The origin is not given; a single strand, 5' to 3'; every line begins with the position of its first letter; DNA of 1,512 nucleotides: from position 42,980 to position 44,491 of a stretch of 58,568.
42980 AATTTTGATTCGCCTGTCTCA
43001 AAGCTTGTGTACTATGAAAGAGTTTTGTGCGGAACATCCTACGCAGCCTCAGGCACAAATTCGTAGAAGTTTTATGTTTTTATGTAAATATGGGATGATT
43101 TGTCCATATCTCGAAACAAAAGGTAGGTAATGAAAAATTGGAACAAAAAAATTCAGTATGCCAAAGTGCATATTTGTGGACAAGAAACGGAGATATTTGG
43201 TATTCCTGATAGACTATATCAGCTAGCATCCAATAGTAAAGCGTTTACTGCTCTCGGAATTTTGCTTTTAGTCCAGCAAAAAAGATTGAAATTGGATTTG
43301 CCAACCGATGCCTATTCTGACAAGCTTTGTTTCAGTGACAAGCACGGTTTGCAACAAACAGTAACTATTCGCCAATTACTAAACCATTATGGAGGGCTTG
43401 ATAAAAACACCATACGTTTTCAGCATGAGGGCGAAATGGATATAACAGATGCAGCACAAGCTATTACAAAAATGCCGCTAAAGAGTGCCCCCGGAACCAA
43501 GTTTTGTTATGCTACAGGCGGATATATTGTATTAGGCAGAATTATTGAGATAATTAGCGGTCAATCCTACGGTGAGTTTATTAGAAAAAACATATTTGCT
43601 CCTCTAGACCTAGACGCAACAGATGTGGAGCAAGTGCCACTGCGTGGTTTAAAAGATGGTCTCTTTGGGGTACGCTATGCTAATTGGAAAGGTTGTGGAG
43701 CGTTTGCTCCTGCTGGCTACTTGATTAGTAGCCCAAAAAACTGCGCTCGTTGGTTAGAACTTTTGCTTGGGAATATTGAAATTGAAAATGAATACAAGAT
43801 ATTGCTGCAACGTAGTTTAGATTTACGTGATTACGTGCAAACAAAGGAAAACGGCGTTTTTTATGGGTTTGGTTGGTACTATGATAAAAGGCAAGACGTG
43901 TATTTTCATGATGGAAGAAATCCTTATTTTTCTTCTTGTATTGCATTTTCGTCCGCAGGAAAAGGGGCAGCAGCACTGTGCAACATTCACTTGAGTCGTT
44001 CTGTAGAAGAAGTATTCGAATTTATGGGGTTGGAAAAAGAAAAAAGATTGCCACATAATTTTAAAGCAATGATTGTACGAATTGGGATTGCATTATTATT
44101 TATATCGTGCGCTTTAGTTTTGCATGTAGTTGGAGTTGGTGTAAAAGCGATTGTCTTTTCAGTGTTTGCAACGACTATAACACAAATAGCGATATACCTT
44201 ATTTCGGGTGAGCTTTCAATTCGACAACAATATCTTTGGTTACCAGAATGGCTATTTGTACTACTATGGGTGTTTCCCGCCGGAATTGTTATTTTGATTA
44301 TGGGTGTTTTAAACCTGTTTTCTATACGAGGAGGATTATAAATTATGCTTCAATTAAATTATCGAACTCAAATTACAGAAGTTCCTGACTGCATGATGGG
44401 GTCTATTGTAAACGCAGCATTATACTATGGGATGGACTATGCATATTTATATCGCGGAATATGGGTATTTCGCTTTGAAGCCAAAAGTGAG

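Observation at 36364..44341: C-A(Asn-like)-T-E module plus a ClbP-architecture hydrolase: candidate N-acyl-D-Asn prodrug activation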

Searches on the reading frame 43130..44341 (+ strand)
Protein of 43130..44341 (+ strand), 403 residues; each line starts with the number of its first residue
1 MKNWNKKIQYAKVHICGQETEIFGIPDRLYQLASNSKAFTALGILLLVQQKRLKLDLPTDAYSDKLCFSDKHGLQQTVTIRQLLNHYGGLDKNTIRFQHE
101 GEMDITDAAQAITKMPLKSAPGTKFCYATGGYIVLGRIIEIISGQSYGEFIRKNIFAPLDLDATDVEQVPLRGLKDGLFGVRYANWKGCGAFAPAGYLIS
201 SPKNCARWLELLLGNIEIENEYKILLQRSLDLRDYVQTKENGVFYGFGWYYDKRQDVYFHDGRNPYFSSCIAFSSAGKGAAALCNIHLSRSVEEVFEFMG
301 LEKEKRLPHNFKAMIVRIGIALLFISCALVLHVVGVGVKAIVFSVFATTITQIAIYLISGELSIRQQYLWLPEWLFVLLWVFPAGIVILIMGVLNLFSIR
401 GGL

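Call 4: search_protein_families(library=pfam, proteins=[window:43130-44341:+])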
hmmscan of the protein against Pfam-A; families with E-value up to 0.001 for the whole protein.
window:43130-44341:+ (403 aa): 1 family
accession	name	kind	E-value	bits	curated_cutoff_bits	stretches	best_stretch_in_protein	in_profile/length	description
PF00144.29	Beta-lactamase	-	1.1e-40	140.3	27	1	26-285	46-309/329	Beta-lactamase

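Call 8: search_solved_structures(query=window:43130-44341:+, max_evalue=0.001, show_alignments=2)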
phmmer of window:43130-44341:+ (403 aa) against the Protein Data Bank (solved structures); distinct sequences matched with E-value up to 0.001: 66 (the best 60 are shown).
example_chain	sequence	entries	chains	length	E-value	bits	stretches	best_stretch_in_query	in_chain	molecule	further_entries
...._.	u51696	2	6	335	1.2e-25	93.6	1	25-287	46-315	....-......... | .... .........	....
4e6x_A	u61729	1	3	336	1.2e-25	93.6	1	25-287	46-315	ClbP peptidase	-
7mdc_A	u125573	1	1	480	4.6e-25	91.6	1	25-287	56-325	Beta-lactamase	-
7ul6_A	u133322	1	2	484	4.7e-25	91.6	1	25-287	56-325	Beta-lactamase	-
7mde_A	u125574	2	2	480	1.1e-24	90.4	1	25-287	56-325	Beta-lactamase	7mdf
4gdn_A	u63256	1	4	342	4.4e-22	81.8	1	22-287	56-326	Protein flp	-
4y7p_A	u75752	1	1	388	4.7e-15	58.7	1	28-215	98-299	Alkaline D-peptidase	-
7spn_A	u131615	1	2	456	9.5e-14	54.4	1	27-163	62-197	IS11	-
2qmi_A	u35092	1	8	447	2.6e-13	52.9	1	19-164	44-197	Pbp related beta-lactamase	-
7v21_A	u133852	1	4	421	3.4e-12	49.3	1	19-166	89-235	Serine beta-lactamase-like protein LACTB, mitochondrial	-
9s7k_A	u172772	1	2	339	8.6e-12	47.9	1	27-166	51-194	D-alanyl-D-alanine carboxypeptidase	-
9sn1_A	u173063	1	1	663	5.1e-10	42.1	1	26-169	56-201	Beta-lactamase family protein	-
3wwx_A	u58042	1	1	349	2.1e-09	40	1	27-167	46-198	S12 family peptidase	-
6kjh_A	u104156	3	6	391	6e-09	38.6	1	21-164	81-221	Putative beta-lactamase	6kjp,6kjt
7ulw_A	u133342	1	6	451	7.4e-09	38.3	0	110-166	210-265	Serine beta-lactamase-like protein LACTB, mitochondrial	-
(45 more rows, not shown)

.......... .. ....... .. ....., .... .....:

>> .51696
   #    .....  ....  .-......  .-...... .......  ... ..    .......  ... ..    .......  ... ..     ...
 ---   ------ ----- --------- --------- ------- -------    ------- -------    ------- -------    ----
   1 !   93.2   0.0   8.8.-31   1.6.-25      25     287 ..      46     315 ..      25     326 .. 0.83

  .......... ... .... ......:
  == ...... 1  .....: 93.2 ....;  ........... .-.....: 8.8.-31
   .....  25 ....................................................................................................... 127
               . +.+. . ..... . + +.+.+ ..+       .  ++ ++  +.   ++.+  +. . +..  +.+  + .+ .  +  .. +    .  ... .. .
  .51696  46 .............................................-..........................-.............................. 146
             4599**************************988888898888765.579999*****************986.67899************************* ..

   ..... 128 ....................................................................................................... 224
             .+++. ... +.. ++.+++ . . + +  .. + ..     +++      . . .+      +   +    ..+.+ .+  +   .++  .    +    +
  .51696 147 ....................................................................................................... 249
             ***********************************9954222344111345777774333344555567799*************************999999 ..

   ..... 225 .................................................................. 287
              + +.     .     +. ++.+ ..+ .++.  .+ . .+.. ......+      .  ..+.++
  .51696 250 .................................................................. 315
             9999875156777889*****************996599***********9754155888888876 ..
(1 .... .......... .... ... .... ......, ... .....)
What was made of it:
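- On PBP-type (SurE-like) off-loading thioesterases: SurE scores 1.6e-5 against 1e-25 for ClbP (call 8).
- SurE (6KSU) appears among the sequence hits (call 8).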

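Call 9: search_protein_families(library=ncbifam, proteins=[window:43130-44341:+])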
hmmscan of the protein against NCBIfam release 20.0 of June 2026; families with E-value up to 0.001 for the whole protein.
window:43130-44341:+ (403 aa): 10 families
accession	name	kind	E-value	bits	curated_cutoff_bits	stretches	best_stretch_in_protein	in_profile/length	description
NF002968.0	PRK03642.1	equivalog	7.8e-13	48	385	1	27-165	95-241/432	penicillin binding protein PBP4B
NF052559.1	MthAcHydAcmB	equivalog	4.8e-12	45.3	550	1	26-165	56-212/391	methyl acetate hydrolase AcmB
NF007943.0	PRK10662.1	equivalog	7e-10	38.1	266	1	27-214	82-272/380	D-alanyl-D-alanine-carboxypeptidase/endopeptidase AmpH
NF009622.0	PRK13128.1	equivalog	2e-05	23.3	443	1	28-164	56-190/518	D-aminopeptidase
NF000185.2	BlaEC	exception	3.1e-05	23.1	850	1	28-250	74-288/377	BlaEC family class C beta-lactamase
NF033085.1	bla_class_C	equivalog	0.00028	19.8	415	1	27-171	53-189/356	class C beta-lactamase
NF045925.1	3-sucCA_synth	equivalog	0.00039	19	800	1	26-181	79-227/498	3-succinylated cholic acid synthase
NF012173.1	CMY2-MIR-ACT-EC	exception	0.00041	19.3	680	1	26-249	76-291/380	CMY2/MIR/ACT/EC family class C beta-lactamase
NF038089.1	blaYRC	exception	0.00052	19.1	870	1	29-249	79-291/381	YRC family class C beta-lactamase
NF038366.1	blaSFDC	exception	0.00061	18.9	840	1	28-249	78-291/382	SFDC family class C beta-lactamase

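Call 12: find_homologous_proteins(query=window:43130-44338:+, max_evalue=1e-10)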
Query window:43130-44338:+ (403 aa): 45 proteins with E <= 1e-10 among 8000 candidates.
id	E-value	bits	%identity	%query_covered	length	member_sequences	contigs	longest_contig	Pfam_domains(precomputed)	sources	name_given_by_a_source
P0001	3.8e-273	924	100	100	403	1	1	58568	PF00144.30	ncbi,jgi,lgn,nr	ncbi:MAG: beta-lactamase family protein [Christensenellaceae bacterium]|jgi:hypothetical protein|nr:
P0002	5.5e-155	534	59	98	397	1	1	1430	PF00144.30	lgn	-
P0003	1.1e-29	122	36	64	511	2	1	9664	PF00144.30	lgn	-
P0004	3.2e-28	117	34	65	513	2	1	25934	PF00144.30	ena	-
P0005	2.6e-25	107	32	71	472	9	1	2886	PF00144.30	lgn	-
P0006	2.3e-24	104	32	67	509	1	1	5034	PF00144.30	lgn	-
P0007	3.1e-24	104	29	69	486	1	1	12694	PF00144.30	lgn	-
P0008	1.1e-22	99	32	60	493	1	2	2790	PF00144.30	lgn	-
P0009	2.3e-21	94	31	60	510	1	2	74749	PF00144.30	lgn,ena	-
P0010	1.2e-20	92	28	66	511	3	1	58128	PF00144.30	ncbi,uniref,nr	ncbi:serine hydrolase domain-containing protein [Vallitalea maricola]|uniref:Serine hydrolase domain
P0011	6.5e-20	90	30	70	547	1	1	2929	PF00144.30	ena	-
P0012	1.6e-18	85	29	66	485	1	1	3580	PF11954.14,PF00144.30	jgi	jgi:CubicO group peptidase (beta-lactamase class C family)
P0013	2.5e-16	78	28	66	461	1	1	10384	PF11954.14,PF00144.30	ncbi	-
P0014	2.6e-16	78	28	66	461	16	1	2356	PF11954.14,PF00144.30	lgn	-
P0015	4.0e-16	77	31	55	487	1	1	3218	PF00144.30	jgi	jgi:CubicO group peptidase (beta-lactamase class C family)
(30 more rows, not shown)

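Call 66: predict_structure(alignment_id=A4)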
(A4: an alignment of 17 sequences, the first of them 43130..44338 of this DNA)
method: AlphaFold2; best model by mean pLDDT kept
length: 403 residues; sequences in the alignment: 17
mean_pLDDT: 80.7   pTM: 0.82
mean pLDDT of the five models: 80.7, 77.9, 77.3, 76.4, 75.8
residues with pLDDT >= 90: 185; 70-90: 103; 50-70: 84; < 50: 31
segments of 3 or more residues with pLDDT < 50: 1-7, 9-23, 307-312, 401-403
pLDDT, mean of each block of 10 residues (from residue 1): 40 44 67 94 98 98 96 97 97 79 87 95 94 98 97 97 84 73 78 89 91 94 97 94 95 95 87 90 79 77 56 60 64 55 66 70 73 62 67 66 43
secondary structure, 60 per line:
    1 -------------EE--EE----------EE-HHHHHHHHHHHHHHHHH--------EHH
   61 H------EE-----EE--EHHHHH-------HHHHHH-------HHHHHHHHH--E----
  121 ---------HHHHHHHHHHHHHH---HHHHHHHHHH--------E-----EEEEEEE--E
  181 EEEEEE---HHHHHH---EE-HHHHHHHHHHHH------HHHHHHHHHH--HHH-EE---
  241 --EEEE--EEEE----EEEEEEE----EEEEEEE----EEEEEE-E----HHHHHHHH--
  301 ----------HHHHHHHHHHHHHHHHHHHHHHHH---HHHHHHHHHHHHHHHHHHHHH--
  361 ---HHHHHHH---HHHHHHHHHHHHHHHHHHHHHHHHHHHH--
elements in order: H33-49 H80-84 H92-97 H105-113 H130-143 H147-156 E171-177 E180-186 H190-195 H202-213 H220-229 E243-246 E249-252 E257-263 E268-274 E279-284 H291-298 H311-334 H338-358 H364-370 H374-401
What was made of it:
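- Residues 1-23 of the model have pLDDT below 50 (call 66).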

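Call 68: fold_search(model_id=the predicted structure, library=pdb)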
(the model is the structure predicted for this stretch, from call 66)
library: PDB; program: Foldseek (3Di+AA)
matches with E <= 10: 798; with E <= 0.001: 352
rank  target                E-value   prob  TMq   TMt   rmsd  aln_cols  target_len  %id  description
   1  7mdf                  1.4e-21  1.00  0.74  0.66   5.5       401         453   23  Full-length S95A ClbP bound to N-acyl-D-asparagine analog (released 2022-09-28)
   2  7mdc                  1.9e-21  1.00  0.72  0.67   4.9       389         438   23  Full-length wildtype ClbP inhibited by hexanoyl-D-asparagine boronic acid (released 2022-09-28)
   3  7ul6_A                2.1e-21  1.00  0.74  0.68   5.1       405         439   24  CryoEM structure of full-length dimeric ClbP (released 2022-09-28)
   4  7mde                  3.3e-21  1.00  0.75  0.69   5.0       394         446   23  Full-length S95A ClbP (released 2022-09-28)
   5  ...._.                4.4e-20  1.00  0.61  0.73   3.0       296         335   28  Crystal structure of ClbP peptidase domain (released 2011-07-27)
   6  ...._A                2.0e-19  1.00  0.60  0.73   3.1       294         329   27  ClbP in complex with 3-aminophenyl boronic acid (released 2013-03-27)
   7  4e6x_A                3.2e-19  1.00  0.58  0.74   2.6       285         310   27  ClbP in complex boron-based inhibitor (released 2013-03-27)
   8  4gdn_A                5.4e-19  1.00  0.61  0.73   2.7       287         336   25  Structure of FmtA-like protein (released 2012-10-03)
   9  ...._B                7.9e-19  1.00  0.62  0.74   2.8       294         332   27  ClbP in complex with 3-aminophenyl boronic acid (released 2013-03-27)
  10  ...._C                7.9e-19  1.00  0.61  0.74   3.1       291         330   27  ClbP in complex with 3-aminophenyl boronic acid (released 2013-03-27)
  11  4gdn_C                1.4e-18  1.00  0.59  0.72   3.0       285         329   25  Structure of FmtA-like protein (released 2012-10-03)
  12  4gdn_D                3.4e-18  1.00  0.61  0.73   2.7       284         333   25  Structure of FmtA-like protein (released 2012-10-03)
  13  4e6x_C                5.5e-18  1.00  0.57  0.75   2.9       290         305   26  ClbP in complex boron-based inhibitor (released 2013-03-27)
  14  4e6x_B                9.9e-18  1.00  0.56  0.74   2.7       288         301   27  ClbP in complex boron-based inhibitor (released 2013-03-27)
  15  2qmi_C                5.8e-16  1.00  0.58  0.53   4.9       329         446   23  Structure of the octameric penicillin-binding protein homologue from Pyrococcus abyssi (released 2008-07-22)
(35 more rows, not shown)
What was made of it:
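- On ClbP-type prodrug-activating S12 peptidases: The model superposes on full-length ClbP 7MDF/7MDC/7UL6/7MDE (call 68).
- On PBP-type (SurE-like) off-loading thioesterases: The C-terminus is three TM helices homologous to ClbP's (calls 66, 68).
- Full-length ClbP entries rank 1-4, with ~400 aligned columns and TM-score 0.72-0.75 (calls 8, 68). The whole-protein fold superposes on ClbP (call 68).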
